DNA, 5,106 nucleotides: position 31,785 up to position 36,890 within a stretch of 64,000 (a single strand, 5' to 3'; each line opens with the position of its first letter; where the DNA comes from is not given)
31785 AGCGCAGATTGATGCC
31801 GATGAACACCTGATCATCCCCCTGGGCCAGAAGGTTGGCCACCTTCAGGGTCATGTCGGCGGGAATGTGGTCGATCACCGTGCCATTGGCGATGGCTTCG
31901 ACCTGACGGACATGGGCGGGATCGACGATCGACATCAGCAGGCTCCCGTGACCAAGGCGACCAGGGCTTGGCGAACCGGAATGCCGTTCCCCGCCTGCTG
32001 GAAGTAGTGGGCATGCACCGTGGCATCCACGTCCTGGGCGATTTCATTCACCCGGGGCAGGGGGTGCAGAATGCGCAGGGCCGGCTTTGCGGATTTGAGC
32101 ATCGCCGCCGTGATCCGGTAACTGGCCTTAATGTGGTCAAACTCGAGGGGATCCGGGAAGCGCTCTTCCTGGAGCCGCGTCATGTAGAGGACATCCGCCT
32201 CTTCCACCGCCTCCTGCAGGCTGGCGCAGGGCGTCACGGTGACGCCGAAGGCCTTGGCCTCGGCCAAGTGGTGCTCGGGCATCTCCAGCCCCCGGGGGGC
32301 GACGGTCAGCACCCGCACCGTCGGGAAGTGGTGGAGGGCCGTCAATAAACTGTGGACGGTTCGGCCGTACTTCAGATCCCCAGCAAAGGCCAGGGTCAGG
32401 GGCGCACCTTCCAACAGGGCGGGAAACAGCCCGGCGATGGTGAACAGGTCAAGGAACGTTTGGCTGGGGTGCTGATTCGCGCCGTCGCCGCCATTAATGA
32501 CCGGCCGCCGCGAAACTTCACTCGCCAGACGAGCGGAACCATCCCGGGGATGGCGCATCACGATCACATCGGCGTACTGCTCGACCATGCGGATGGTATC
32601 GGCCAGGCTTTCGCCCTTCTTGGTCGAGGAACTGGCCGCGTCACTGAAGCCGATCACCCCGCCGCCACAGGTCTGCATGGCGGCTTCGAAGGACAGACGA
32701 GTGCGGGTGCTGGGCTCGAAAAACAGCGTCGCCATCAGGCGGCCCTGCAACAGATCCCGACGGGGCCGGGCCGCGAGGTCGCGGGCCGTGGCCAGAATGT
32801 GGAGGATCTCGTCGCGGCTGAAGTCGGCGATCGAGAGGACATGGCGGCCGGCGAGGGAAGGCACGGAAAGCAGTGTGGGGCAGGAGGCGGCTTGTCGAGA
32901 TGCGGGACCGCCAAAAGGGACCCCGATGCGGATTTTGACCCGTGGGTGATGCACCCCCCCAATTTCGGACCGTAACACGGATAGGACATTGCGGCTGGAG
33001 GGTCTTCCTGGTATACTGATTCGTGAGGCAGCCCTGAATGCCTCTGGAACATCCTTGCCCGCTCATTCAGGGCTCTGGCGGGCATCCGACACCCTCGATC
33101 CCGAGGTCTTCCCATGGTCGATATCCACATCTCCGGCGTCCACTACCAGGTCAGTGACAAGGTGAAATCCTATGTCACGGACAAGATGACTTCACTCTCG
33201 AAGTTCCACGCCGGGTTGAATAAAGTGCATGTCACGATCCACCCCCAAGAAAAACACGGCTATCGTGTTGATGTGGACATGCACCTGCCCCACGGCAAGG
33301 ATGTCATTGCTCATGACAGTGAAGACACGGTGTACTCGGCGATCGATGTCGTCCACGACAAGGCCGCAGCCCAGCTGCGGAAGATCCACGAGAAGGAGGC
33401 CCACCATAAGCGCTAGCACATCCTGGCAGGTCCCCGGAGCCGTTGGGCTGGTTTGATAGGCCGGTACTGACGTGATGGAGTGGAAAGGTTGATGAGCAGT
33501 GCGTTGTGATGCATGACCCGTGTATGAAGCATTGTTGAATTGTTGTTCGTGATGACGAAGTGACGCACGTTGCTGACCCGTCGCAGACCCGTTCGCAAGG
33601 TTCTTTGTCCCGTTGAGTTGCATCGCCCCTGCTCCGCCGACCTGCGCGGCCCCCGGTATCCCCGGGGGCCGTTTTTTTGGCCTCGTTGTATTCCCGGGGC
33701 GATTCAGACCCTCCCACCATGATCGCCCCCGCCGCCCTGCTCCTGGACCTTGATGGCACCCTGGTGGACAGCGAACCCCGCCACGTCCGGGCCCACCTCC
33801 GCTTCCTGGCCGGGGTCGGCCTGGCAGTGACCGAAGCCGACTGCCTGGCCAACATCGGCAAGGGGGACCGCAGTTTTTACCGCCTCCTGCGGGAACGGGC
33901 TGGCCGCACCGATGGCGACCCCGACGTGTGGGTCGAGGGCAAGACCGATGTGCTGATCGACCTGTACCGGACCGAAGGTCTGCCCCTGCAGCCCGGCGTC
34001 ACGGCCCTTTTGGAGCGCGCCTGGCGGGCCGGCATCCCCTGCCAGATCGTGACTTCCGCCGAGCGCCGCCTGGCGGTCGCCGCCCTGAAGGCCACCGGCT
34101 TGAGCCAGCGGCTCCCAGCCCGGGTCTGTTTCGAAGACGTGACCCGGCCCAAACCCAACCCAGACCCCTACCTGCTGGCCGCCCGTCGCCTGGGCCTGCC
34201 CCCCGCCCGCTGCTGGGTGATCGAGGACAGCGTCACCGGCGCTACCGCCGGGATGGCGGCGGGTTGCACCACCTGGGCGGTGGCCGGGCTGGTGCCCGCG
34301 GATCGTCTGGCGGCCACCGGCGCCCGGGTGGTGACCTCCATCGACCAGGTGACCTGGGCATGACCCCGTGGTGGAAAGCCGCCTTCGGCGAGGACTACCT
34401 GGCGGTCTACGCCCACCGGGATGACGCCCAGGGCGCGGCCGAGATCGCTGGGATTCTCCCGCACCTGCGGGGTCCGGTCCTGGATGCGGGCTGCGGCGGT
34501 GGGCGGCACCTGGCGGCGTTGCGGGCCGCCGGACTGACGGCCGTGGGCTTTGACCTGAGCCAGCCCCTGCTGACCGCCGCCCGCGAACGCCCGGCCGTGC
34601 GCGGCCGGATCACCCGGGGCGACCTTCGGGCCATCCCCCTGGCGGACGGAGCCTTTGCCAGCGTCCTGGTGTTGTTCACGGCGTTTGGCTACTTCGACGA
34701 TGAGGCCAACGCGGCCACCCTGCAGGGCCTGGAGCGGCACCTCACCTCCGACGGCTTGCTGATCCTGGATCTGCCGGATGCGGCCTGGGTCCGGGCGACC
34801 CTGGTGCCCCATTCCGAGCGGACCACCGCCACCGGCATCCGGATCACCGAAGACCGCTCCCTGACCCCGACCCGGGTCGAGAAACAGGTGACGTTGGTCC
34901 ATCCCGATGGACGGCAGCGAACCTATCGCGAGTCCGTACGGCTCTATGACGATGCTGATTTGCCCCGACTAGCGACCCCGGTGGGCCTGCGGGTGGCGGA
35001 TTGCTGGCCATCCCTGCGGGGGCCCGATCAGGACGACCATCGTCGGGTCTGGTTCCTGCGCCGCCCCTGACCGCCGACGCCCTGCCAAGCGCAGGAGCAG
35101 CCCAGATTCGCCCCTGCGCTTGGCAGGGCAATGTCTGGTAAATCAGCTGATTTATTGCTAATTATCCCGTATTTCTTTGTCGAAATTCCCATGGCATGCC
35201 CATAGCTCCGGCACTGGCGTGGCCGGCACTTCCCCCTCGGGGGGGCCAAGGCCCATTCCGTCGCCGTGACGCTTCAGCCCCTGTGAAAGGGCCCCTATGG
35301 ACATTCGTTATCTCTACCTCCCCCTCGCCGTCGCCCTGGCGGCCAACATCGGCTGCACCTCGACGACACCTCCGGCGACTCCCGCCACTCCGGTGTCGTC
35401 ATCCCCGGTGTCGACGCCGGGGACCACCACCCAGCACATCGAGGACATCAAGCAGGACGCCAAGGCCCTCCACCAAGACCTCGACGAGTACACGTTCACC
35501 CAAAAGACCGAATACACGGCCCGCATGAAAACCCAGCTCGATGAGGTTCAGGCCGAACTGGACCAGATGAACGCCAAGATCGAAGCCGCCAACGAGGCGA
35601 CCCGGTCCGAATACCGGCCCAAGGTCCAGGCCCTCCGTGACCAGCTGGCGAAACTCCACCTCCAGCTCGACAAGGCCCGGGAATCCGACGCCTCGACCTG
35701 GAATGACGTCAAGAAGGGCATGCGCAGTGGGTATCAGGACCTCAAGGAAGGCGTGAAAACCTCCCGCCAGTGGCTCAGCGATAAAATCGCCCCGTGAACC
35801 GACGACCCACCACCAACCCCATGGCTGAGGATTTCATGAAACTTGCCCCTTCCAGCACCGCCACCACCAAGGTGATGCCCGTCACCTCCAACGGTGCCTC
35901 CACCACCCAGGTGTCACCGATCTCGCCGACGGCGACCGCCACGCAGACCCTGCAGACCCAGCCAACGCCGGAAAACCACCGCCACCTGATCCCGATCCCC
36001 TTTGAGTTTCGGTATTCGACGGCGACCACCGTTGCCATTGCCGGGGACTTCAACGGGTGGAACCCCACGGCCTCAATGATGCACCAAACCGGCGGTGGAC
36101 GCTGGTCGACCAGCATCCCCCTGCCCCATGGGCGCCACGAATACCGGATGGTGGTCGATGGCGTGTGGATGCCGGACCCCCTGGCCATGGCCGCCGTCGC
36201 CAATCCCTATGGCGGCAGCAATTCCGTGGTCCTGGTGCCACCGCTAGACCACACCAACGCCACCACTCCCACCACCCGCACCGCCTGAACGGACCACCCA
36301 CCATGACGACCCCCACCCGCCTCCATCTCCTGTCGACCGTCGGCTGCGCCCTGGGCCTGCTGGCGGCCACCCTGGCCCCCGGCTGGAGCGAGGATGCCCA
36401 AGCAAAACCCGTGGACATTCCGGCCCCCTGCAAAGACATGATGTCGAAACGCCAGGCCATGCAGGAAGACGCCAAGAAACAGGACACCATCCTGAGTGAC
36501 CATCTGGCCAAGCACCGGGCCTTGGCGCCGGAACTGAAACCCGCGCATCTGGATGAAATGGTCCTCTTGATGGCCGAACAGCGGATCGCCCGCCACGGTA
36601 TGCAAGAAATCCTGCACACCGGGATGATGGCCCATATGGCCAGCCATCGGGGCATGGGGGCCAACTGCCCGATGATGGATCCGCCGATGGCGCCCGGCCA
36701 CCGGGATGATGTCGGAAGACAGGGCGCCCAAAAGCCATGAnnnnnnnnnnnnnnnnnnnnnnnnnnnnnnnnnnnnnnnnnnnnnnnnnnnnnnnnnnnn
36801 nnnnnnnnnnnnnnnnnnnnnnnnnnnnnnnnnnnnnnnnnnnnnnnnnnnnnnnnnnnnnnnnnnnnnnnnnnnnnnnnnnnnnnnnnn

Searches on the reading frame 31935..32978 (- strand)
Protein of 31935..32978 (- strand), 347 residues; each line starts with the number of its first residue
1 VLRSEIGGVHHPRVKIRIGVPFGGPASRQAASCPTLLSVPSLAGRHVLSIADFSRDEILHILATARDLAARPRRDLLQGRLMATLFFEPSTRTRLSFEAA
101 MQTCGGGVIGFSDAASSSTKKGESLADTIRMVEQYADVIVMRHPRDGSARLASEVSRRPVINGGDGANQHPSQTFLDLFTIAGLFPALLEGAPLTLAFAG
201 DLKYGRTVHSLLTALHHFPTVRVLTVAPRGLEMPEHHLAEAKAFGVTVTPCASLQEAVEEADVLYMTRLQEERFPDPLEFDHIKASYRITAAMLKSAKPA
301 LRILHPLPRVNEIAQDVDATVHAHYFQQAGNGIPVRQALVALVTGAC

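Call 61: search_protein_families(library=pfam, proteins=[window:31935-32978:-], max_evalue=0.0001)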
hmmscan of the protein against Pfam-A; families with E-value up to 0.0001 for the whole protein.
window:31935-32978:- (347 aa): 2 families
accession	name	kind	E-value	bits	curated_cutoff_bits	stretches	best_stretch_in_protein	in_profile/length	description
PF02729.26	OTCace_N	-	1.2e-46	158.9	29.9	1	45-181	1-146/148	Aspartate/ornithine carbamoyltransferase, carbamoyl-P binding domain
PF00185.30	OTCace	-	4.5e-28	98.7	29.4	1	194-342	3-156/157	Aspartate/ornithine carbamoyltransferase, Asp/Orn binding domain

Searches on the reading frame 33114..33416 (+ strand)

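Call 61: search_protein_families(library=pfam, proteins=[window:33114-33416:+], max_evalue=0.0001)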
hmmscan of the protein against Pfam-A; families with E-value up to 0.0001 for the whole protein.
window:33114-33416:+ (100 aa): 1 family
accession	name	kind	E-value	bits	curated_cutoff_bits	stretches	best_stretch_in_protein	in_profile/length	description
PF02482.25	Ribosomal_S30AE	-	4.8e-19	69.3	23.7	1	4-94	1-86/88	Sigma 54 modulation protein / S30EA ribosomal protein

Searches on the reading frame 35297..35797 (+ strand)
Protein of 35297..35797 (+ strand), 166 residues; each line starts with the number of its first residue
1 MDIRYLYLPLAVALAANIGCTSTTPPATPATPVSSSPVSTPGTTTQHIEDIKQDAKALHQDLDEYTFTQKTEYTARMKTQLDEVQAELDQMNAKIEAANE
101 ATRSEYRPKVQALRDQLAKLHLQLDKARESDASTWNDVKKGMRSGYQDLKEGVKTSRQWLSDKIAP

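Call 3: search_protein_families(library=pfam, proteins=[window:35297-35797:+], max_evalue=0.01)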
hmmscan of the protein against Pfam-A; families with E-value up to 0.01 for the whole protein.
window:35297-35797:+ (166 aa): 11 families
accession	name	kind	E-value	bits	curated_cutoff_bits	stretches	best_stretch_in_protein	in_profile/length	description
PF16591.11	HBM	-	3.3e-07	30.4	29.8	1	43-130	134-221/254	Helical bimodular sensor domain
PF05008.21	V-SNARE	-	7.3e-07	30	25.9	1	45-127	9-91/92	Vesicle transport v-SNARE protein N-terminus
PF14282.11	FlxA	-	7.6e-05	23.2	26.3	0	33-96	4-66/101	FlxA-like protein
PF06160.17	EzrA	-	0.00036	19.4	39.6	1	44-139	73-167/557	Septation ring formation regulator, EzrA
PF08581.15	Tup_N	-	0.0017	19.1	28.7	1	47-119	5-75/77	Tup N-terminal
PF01442.23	Apolipoprotein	-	0.0037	17.4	90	1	47-154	27-186/190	Apolipoprotein A1/A4/E domain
PF00769.24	ERM_C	-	0.0042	17.9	23.4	0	98-138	3-43/77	Ezrin/radixin/moesin family C terminal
PF15960.10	DUF4763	-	0.0057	16.4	30.1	0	106-153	90-137/236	Domain of unknown function (DUF4763)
PF14643.11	DUF4455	-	0.0059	15.7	30.4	1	45-152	328-436/469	Domain of unknown function (DUF4455)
PF24151.2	ArlX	-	0.0065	16.4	28.7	1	59-140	40-121/229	ArlX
PF04513.17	Baculo_PEP_C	-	0.0066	16.9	38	0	105-165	17-77/140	Baculovirus polyhedron envelope protein, PEP, C terminus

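Call 64: search_protein_families(library=ncbifam, proteins=[window:35297-35797:+], max_evalue=0.01)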
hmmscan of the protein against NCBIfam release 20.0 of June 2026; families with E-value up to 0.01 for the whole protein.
window:35297-35797:+ (166 aa): 8 families
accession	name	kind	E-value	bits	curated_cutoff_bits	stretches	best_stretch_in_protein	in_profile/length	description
NF052504.1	sll1863_fam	domain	5.2e-16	58.6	35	1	69-155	1-87/93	sll1863 family stress response protein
NF045487.1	ASRP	equivalog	0.00092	17.9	300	1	47-126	164-401/593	archaea-specific SMC-related protein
TIGR04320.1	Surf_Exclu_PgrA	domain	0.0012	18.2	70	1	34-140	247-354/360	SEC10/PgrA surface exclusion domain-containing protein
TIGR02169.1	SMC_prok_A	equivalog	0.0012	16.6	729.4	1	46-150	816-917/1165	chromosome segregation protein SMC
NF049873.2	cytotoxin_MakE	exception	0.0013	17.8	360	1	45-121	116-190/352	alpha-pore-forming cytotoxin subunit MakE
NF003409.0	PRK04778.1-3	equivalog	0.0018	17.1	562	1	44-126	76-157/570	septation ring formation regulator EzrA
TIGR02168.1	SMC_prok_B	equivalog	0.0047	14.7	567.35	1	48-131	863-947/1181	chromosome segregation protein SMC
TIGR03499.1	FlhF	equivalog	0.0084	16.1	174.15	1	48-164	77-185/286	flagellar biosynthesis GTPase FlhF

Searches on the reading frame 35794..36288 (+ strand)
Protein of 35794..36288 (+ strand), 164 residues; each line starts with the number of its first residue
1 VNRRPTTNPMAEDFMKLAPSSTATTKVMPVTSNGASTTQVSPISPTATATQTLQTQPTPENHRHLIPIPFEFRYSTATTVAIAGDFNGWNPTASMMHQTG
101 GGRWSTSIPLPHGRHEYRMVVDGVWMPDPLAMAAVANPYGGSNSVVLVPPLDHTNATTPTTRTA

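Call 3: search_protein_families(library=pfam, proteins=[window:35794-36288:+], max_evalue=0.01)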
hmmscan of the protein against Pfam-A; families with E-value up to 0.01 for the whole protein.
window:35794-36288:+ (164 aa): 3 families
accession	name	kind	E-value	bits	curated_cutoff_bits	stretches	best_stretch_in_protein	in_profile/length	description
PF16561.11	AMPK1_CBM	-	2.4e-12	47.3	26.8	1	67-150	2-81/85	Glycogen recognition site of AMP-activated protein kinase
PF02922.24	CBM_48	-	1.1e-06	29.3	22.4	1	75-123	20-72/83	Carbohydrate-binding module 48 (Isoamylase N-terminal domain)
PF22058.2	X25_BaPul_like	-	0.00033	21.1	27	1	84-126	13-57/87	Pullulanase X25 domain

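Call 64: search_protein_families(library=ncbifam, proteins=[window:35794-36288:+], max_evalue=0.01)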
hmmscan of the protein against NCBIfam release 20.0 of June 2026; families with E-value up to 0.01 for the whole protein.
window:35794-36288:+ (164 aa): 4 families
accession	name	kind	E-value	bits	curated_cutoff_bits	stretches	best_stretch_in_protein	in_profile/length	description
NF009221.0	PRK12568.1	equivalog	7.4e-05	21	1270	1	74-134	161-226/745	1,4-alpha-glucan branching enzyme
NF008967.0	PRK12313.1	equivalog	0.00017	20.1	577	1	75-139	47-116/633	1,4-alpha-glucan branching protein GlgB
NF003811.1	PRK05402.1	equivalog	0.0014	17.3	741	1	75-142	38-112/619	1,4-alpha-glucan branching protein GlgB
NF011294.0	PRK14706.1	equivalog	0.01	14.1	1284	0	74-123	49-98/642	1,4-alpha-glucan branching enzyme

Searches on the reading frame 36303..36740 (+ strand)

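Call 13: search_protein_families(library=pfam, proteins=[window:36303-36740:+], max_evalue=10)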
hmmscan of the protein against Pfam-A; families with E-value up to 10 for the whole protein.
window:36303-36740:+ (145 aa): 1 family
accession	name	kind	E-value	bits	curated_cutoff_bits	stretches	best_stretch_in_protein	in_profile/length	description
PF20492.3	ERM_helical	-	0.23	12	40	1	45-110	10-74/120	Ezrin/radixin/moesin, alpha-helical domain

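Call 64: search_protein_families(library=ncbifam, proteins=[window:36303-36740:+], max_evalue=0.01)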
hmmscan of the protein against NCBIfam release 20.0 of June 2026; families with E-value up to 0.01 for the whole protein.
window:36303-36740:+ (145 aa): 0 families
